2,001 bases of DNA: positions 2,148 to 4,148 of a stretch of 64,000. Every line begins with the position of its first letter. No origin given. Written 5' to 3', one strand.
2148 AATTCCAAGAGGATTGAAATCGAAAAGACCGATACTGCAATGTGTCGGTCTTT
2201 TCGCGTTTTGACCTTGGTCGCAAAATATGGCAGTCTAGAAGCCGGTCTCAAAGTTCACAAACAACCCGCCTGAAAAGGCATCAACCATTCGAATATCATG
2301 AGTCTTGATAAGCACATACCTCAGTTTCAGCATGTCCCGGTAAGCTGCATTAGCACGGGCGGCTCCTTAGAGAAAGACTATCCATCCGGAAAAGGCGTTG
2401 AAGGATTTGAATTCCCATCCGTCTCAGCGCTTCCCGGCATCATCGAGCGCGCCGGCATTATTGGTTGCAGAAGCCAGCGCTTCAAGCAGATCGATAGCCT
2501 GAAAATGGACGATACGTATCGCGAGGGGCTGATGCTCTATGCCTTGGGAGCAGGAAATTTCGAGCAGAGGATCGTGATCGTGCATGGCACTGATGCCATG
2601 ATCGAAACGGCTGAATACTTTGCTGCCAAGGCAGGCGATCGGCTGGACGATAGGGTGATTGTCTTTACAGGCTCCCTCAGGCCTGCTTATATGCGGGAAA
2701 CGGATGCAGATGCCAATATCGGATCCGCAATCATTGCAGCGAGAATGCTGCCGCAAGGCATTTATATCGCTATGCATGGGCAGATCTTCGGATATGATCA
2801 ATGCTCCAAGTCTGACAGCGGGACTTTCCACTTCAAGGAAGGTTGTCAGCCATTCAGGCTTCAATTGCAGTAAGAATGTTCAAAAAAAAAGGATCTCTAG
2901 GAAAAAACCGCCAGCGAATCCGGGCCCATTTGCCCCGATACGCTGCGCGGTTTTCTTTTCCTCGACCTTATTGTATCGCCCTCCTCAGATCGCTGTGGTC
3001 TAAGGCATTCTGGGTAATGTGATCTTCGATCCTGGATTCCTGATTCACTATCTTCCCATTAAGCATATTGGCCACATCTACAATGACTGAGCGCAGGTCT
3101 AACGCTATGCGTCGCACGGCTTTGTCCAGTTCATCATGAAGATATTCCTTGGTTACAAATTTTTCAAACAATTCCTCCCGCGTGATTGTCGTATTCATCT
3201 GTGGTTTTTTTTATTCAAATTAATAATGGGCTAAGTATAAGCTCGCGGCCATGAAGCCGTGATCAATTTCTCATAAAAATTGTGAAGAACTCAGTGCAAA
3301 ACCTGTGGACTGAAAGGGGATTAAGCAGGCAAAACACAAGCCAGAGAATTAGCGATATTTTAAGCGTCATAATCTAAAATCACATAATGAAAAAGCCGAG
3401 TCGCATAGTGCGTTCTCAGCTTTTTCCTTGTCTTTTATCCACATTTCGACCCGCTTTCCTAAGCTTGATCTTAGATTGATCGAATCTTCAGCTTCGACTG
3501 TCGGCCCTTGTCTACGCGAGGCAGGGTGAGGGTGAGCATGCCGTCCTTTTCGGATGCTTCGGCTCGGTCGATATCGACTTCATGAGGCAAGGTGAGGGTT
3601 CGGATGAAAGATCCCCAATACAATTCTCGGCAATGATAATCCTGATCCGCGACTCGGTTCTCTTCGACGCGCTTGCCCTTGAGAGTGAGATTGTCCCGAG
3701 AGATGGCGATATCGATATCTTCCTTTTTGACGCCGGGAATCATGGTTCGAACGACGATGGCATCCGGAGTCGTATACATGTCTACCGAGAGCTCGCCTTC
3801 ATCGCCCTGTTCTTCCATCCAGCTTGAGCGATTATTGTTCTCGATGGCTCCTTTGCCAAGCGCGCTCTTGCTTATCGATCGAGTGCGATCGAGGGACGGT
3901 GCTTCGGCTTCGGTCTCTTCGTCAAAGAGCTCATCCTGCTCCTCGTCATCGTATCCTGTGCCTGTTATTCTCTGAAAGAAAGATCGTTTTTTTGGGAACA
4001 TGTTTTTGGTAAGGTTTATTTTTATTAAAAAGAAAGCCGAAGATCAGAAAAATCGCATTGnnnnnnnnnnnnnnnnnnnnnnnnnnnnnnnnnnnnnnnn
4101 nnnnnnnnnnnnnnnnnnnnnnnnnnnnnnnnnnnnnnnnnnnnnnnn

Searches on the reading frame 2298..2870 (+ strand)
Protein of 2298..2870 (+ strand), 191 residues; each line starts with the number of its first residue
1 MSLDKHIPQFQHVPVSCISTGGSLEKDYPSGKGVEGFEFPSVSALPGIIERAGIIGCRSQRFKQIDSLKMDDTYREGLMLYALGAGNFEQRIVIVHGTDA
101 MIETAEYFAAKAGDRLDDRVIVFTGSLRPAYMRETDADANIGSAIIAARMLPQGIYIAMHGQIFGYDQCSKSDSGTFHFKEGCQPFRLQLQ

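Call 55: search_protein_families(library=pfam, proteins=[window:2298-2870:+], max_evalue=0.001)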
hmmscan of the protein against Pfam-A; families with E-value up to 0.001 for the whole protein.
window:2298-2870:+ (191 aa): 1 family
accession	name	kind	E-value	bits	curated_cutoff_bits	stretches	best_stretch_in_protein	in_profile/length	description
PF00710.25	Asparaginase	-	1.1e-15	58.1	22.5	1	15-177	2-166/193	Asparaginase, N-terminal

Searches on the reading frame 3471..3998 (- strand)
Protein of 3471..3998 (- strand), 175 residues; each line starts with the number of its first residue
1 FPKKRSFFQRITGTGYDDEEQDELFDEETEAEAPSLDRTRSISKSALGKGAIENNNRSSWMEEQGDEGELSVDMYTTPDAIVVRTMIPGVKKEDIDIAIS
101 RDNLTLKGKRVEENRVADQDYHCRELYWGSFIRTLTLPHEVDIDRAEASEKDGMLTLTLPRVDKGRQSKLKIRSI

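Call 55: search_protein_families(library=pfam, proteins=[window:3471-3998:-], max_evalue=0.001)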
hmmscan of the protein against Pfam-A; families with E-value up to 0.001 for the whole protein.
window:3471-3998:- (175 aa): 2 families
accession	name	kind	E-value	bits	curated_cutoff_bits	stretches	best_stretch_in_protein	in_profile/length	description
PF00011.27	HSP20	-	3.7e-17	62.7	20.8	1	75-169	3-95/102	Hsp20/alpha crystallin family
PF17886.7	ArsA_HSP20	-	0.00037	20.4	22.5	0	79-156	2-60/63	HSP20-like domain found in ArsA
